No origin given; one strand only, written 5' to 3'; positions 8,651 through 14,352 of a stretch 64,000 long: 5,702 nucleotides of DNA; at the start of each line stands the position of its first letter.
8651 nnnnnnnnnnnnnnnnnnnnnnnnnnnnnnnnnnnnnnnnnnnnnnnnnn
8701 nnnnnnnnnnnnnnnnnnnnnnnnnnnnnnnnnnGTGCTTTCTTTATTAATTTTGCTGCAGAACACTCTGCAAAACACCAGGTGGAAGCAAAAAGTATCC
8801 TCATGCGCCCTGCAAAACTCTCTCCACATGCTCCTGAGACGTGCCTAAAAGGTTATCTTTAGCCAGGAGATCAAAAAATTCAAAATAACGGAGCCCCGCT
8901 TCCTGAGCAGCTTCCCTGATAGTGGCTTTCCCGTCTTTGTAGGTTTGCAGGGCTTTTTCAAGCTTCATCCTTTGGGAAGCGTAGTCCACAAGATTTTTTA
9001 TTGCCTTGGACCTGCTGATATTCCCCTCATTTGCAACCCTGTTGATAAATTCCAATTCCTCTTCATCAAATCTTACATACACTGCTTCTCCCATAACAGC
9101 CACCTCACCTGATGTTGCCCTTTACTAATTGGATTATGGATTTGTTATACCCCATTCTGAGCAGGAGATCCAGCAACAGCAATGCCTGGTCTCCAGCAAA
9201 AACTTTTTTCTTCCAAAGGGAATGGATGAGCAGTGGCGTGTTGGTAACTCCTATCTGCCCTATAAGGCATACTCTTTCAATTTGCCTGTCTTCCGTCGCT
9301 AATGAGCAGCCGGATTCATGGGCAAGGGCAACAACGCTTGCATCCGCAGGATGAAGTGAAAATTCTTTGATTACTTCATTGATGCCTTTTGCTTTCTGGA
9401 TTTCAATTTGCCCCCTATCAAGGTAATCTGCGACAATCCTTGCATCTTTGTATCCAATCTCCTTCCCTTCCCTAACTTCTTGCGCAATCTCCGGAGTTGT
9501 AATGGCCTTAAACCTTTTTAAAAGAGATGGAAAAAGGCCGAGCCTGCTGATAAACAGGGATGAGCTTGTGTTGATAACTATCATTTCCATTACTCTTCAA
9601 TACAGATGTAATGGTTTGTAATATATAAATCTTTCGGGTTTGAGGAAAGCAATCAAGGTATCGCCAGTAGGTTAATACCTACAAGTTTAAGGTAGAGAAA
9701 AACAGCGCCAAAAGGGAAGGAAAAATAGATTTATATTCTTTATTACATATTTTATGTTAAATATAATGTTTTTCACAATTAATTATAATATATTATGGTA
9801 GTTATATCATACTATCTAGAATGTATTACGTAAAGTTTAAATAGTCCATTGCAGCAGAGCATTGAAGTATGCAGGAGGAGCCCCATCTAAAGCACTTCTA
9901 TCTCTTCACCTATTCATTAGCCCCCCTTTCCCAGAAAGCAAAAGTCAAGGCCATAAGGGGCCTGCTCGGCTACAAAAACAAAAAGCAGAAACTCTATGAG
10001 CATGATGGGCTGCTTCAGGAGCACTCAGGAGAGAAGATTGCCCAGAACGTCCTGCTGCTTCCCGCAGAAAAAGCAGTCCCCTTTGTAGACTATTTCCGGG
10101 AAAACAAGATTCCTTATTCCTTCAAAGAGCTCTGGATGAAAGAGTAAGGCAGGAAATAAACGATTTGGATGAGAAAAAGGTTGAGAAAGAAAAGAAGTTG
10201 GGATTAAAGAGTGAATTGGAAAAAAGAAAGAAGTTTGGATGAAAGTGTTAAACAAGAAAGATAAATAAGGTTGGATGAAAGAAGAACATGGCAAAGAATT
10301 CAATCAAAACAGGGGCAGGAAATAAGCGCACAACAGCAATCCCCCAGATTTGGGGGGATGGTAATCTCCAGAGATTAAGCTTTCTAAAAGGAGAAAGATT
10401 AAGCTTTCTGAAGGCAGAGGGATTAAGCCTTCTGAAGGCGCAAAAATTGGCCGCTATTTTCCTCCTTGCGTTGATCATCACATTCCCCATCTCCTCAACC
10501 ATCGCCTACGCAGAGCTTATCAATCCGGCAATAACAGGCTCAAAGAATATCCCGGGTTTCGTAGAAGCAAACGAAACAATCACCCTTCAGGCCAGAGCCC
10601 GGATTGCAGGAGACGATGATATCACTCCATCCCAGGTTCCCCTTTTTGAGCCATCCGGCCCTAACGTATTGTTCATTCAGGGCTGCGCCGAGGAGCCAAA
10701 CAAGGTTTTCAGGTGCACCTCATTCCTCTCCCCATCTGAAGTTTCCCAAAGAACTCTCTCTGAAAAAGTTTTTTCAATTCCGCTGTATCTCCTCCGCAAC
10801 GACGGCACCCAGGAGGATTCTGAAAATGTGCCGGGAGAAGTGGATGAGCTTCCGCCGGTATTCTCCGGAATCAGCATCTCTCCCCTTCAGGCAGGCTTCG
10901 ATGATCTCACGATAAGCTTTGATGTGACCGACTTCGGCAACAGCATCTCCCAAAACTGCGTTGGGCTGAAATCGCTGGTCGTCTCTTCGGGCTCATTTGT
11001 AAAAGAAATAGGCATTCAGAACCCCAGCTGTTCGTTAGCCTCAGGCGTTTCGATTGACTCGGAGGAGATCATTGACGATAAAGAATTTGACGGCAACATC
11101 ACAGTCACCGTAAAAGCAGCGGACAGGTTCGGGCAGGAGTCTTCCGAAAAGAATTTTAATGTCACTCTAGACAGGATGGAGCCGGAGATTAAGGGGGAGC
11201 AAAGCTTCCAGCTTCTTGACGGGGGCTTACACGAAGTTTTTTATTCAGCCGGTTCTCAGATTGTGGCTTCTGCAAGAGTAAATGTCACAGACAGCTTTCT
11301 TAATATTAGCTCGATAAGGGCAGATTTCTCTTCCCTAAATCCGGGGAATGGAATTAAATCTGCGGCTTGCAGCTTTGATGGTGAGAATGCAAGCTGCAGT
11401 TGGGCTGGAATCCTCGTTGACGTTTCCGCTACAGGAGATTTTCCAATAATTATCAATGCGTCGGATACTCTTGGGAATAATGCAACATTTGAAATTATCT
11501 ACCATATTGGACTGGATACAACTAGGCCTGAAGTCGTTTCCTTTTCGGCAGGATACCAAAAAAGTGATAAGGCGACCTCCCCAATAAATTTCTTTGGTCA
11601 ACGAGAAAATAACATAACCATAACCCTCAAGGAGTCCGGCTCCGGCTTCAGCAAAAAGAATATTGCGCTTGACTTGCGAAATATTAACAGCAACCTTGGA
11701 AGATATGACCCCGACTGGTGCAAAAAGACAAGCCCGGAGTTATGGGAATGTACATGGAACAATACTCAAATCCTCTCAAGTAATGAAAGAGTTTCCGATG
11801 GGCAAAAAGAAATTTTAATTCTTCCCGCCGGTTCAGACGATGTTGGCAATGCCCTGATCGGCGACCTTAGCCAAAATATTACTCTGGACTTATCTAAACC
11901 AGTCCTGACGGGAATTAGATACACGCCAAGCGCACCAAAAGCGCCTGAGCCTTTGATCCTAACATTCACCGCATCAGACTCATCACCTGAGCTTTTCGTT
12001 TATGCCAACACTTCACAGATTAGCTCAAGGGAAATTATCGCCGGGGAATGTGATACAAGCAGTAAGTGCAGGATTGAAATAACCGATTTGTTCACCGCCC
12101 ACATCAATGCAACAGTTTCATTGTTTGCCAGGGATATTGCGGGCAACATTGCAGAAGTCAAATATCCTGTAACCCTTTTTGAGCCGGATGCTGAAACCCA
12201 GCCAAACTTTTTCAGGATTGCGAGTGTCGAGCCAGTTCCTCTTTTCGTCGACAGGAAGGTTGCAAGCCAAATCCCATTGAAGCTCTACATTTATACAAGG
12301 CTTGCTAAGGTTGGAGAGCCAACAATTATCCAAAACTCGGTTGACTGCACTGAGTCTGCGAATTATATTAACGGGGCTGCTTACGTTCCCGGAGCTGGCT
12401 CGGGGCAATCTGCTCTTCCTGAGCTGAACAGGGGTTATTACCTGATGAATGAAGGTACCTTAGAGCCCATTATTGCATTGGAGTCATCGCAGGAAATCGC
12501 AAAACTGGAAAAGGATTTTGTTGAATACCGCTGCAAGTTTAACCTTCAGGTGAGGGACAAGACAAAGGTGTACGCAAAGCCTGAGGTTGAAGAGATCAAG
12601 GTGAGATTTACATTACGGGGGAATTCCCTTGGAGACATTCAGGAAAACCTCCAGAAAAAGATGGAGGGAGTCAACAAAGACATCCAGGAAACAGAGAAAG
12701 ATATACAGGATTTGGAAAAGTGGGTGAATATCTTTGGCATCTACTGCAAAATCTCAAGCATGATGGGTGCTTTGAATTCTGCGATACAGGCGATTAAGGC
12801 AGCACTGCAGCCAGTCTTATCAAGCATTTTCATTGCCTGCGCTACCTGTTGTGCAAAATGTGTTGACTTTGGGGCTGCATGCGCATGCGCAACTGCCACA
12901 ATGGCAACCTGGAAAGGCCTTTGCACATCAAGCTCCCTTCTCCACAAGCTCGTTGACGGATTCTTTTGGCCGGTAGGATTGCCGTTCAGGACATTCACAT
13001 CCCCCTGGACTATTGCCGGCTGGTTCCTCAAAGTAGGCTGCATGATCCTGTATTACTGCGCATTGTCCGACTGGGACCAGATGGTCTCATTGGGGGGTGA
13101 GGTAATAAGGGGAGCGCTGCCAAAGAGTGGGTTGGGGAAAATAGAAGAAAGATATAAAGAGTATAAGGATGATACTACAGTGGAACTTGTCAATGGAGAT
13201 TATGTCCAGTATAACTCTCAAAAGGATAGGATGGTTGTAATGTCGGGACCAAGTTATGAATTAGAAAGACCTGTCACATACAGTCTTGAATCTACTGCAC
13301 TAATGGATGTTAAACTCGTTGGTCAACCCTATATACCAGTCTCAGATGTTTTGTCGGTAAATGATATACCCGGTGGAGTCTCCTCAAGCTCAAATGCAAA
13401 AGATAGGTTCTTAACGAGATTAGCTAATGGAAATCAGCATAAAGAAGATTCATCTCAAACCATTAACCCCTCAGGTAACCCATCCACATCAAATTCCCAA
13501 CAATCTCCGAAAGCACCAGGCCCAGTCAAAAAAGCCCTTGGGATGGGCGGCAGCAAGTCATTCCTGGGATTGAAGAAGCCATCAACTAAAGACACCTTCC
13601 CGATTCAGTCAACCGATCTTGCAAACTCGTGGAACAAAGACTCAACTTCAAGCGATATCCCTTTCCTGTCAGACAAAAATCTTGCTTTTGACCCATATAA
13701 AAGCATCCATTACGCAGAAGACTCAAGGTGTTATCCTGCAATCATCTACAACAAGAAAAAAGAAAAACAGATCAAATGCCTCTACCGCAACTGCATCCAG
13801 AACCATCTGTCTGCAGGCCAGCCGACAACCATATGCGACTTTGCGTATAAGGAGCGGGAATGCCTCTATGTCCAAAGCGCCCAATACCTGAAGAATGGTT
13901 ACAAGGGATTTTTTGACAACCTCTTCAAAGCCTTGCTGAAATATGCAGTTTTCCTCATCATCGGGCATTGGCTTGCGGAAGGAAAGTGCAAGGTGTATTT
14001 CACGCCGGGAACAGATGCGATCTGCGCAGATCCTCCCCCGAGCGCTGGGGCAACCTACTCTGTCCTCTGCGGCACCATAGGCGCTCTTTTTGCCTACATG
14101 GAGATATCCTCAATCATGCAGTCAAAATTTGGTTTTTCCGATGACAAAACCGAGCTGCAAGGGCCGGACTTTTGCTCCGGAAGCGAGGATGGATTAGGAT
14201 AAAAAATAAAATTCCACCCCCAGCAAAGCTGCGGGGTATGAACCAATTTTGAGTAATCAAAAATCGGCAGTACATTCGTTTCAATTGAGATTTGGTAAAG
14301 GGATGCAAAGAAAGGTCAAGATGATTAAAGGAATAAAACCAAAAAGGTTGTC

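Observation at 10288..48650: Three paralogous surface modules (plus one partial): prepilin-like large protein + giant Ig-rich protein, with a polytopic membrane protein in most sets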

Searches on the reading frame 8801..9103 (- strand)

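Call 51: search_protein_families(library=pfam, proteins=[window:8801-9103:-], max_evalue=0.05)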
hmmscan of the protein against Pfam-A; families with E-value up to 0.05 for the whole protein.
window:8801-9103:- (100 aa): 3 families
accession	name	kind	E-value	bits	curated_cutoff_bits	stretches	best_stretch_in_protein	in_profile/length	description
PF03683.19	UPF0175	-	1.3e-05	25.2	27.9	1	41-84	15-58/75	Uncharacterised protein family (UPF0175)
PF19807.5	DUF6290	-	0.0002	21.9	27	1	8-39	4-35/72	Family of unknown function (DUF6290)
PF01402.27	RHH_1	-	0.044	14.2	20.5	0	10-39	4-33/39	Ribbon-helix-helix protein, copG family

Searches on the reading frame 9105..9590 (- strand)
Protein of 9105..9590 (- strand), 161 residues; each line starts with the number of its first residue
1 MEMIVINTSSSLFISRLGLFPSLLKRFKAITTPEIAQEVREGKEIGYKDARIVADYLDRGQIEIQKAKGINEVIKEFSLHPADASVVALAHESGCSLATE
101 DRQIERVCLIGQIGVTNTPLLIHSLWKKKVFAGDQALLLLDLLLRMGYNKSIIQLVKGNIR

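Call 51: search_protein_families(library=pfam, proteins=[window:9105-9590:-], max_evalue=0.05)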
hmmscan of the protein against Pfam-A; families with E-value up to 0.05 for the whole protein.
window:9105-9590:- (161 aa): 3 families
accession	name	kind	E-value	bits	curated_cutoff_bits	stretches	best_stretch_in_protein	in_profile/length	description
PF01850.27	PIN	-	6.6e-06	27.2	23.6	1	27-108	29-118/120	PIN domain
PF11116.13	DUF2624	-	0.023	16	24.7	0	25-78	10-64/83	Protein of unknown function (DUF2624)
PF04295.18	GD_AH_second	-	0.03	14.8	27.3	1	79-113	38-72/136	D-galactarate dehydratase/Altronate hydrolase, second domain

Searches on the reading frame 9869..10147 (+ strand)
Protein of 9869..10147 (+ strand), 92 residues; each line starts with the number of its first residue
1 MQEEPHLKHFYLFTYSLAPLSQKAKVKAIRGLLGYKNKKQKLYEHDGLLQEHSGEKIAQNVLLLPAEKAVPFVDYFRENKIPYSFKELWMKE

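Call 51: search_protein_families(library=pfam, proteins=[window:9869-10147:+], max_evalue=0.05)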
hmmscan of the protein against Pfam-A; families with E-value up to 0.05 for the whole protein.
window:9869-10147:+ (92 aa): 1 family
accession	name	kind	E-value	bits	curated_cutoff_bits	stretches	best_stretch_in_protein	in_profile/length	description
PF09332.17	Mcm10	-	0.017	15.4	26.8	1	39-73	21-54/56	Mcm10, C-terminal zinc binding motif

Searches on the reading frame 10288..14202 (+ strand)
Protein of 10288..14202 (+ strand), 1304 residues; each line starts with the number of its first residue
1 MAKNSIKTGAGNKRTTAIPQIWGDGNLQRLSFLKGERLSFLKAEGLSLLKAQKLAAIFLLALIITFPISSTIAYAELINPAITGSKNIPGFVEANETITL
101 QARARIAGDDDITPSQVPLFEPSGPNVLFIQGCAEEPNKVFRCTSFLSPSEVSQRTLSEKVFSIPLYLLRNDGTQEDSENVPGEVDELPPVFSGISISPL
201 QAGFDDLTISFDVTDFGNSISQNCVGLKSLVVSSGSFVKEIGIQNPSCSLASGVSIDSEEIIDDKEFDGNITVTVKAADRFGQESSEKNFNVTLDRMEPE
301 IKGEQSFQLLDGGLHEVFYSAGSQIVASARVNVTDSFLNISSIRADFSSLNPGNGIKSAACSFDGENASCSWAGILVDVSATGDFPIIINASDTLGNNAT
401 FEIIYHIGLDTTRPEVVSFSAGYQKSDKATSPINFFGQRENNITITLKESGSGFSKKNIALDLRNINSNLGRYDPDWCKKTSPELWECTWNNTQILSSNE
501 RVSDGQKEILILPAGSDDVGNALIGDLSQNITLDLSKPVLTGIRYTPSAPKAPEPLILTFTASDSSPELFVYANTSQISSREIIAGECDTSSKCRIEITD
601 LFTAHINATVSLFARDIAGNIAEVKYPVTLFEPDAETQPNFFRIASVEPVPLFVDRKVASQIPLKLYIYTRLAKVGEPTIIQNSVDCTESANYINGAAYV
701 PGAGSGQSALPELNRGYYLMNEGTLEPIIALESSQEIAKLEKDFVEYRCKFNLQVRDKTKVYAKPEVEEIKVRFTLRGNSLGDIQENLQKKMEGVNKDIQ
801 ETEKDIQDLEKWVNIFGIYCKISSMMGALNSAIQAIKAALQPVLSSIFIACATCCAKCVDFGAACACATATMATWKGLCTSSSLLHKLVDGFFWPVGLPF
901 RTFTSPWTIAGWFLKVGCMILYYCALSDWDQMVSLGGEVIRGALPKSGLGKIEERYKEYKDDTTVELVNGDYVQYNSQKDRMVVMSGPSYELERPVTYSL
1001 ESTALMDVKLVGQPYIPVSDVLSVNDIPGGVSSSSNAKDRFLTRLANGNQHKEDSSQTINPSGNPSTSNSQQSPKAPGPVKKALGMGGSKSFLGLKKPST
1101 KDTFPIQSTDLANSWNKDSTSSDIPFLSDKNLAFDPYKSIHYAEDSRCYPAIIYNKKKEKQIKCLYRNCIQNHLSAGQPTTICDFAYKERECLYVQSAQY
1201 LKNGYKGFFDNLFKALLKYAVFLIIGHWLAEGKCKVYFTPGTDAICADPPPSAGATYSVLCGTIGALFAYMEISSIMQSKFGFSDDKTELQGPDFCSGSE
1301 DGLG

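Call 4: search_protein_families(library=pfam, proteins=[window:10288-14202:+], max_evalue=0.01)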
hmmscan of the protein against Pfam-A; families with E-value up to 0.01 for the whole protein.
window:10288-14202:+ (1304 aa): 0 families

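Call 20: search_protein_families(library=ncbifam, proteins=[window:10288-14202:+], max_evalue=0.1)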
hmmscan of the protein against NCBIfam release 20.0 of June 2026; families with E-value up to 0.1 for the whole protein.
window:10288-14202:+ (1304 aa): 3 families
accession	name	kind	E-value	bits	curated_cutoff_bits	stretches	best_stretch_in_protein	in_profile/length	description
NF033932.1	LapB_rpt_80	domain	0.021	15.1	45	0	383-416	1-34/83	LapB repeat-containing protein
NF005281.0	PRK06798.1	equivalog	0.048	12.6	375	1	782-839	378-433/440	flagellar hook-associated protein 2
NF047446.1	barrel_OmpL47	domain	0.064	13.7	40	0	269-321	3-51/68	OmpL47-type beta-barrel domain-containing protein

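Call 85: search_protein_families(library=pfam, proteins=[window:10288-14202:+], max_evalue=5)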
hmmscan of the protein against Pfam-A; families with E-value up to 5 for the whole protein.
window:10288-14202:+ (1304 aa): 5 families
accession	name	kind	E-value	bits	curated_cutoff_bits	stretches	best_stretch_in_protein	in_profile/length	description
PF19077.6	Big_13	-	0.019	15.9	27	1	267-295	73-101/102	Bacterial Ig-like domain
PF13750.12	Big_3_3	-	0.054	13.6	27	1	381-430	13-61/157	Bacterial Ig-like domain (group 3)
PF15466.11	DUF4635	-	0.054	13.5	27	1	784-814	91-121/134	Domain of unknown function (DUF4635)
PF16326.10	ABC_tran_CTD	-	0.24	12.1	32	1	787-841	5-58/69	ABC transporter C-terminal domain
PF03148.19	Tektin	-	0.24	10.5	34.3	1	766-812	241-287/383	Tektin family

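Call 104: list_cluster_members(proteins=[window:10288-14202:+, window:16646-17464:+, window:17448-20453:+, window:20563-21861:-, window:32536-35799:+, window:38394-39212:+, window:39398-41500:+, window:42093-48650:+, window:14249-15652:+, window:15649-16659:+])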
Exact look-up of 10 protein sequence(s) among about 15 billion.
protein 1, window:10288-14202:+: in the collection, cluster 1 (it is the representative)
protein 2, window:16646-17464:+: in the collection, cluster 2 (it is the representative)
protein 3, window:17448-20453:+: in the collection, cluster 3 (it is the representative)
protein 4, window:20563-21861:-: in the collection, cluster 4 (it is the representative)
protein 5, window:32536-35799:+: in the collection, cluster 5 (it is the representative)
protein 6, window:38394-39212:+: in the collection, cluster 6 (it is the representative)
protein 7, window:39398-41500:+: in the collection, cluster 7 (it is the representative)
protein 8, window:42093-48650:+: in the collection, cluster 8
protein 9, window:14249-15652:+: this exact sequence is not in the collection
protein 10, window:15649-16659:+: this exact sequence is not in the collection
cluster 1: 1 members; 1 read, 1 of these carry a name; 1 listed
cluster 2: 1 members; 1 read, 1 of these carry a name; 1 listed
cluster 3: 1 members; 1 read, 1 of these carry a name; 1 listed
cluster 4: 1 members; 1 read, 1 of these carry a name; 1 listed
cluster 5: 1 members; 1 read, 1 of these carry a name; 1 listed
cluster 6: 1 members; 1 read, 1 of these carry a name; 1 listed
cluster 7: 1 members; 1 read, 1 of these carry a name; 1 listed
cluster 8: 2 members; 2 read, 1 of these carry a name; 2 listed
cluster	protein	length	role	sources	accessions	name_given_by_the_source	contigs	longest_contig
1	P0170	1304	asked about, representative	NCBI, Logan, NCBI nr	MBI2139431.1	hypothetical protein HYU14_00790 [Candidatus Woesearchaeota archaeon] | hypothetical protein [Candidatus Woesearchaeota archaeon]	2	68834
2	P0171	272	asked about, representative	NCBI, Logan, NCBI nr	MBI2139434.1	hypothetical protein HYU14_00805 [Candidatus Woesearchaeota archaeon] | hypothetical protein [Candidatus Woesearchaeota archaeon]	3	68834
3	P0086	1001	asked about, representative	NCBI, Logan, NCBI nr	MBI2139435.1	hypothetical protein HYU14_00810 [Candidatus Woesearchaeota archaeon] | hypothetical protein [Candidatus Woesearchaeota archaeon]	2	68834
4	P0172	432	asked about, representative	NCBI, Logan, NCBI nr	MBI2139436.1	hypothetical protein HYU14_00815 [Candidatus Woesearchaeota archaeon] | hypothetical protein [Candidatus Woesearchaeota archaeon]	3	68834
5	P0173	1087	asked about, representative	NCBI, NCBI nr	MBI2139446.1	hypothetical protein HYU14_00865 [Candidatus Woesearchaeota archaeon] | hypothetical protein [Candidatus Woesearchaeota archaeon]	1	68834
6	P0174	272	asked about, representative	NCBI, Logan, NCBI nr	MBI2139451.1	hypothetical protein HYU14_00890 [Candidatus Woesearchaeota archaeon] | hypothetical protein [Candidatus Woesearchaeota archaeon]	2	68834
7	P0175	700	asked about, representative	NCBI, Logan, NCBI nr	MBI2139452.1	hypothetical protein HYU14_00895 [Candidatus Woesearchaeota archaeon] | hypothetical protein [Candidatus Woesearchaeota archaeon]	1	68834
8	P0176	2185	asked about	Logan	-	-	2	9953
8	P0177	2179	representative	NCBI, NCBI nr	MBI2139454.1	fibronectin type III domain-containing protein [Candidatus Woesearchaeota archaeon]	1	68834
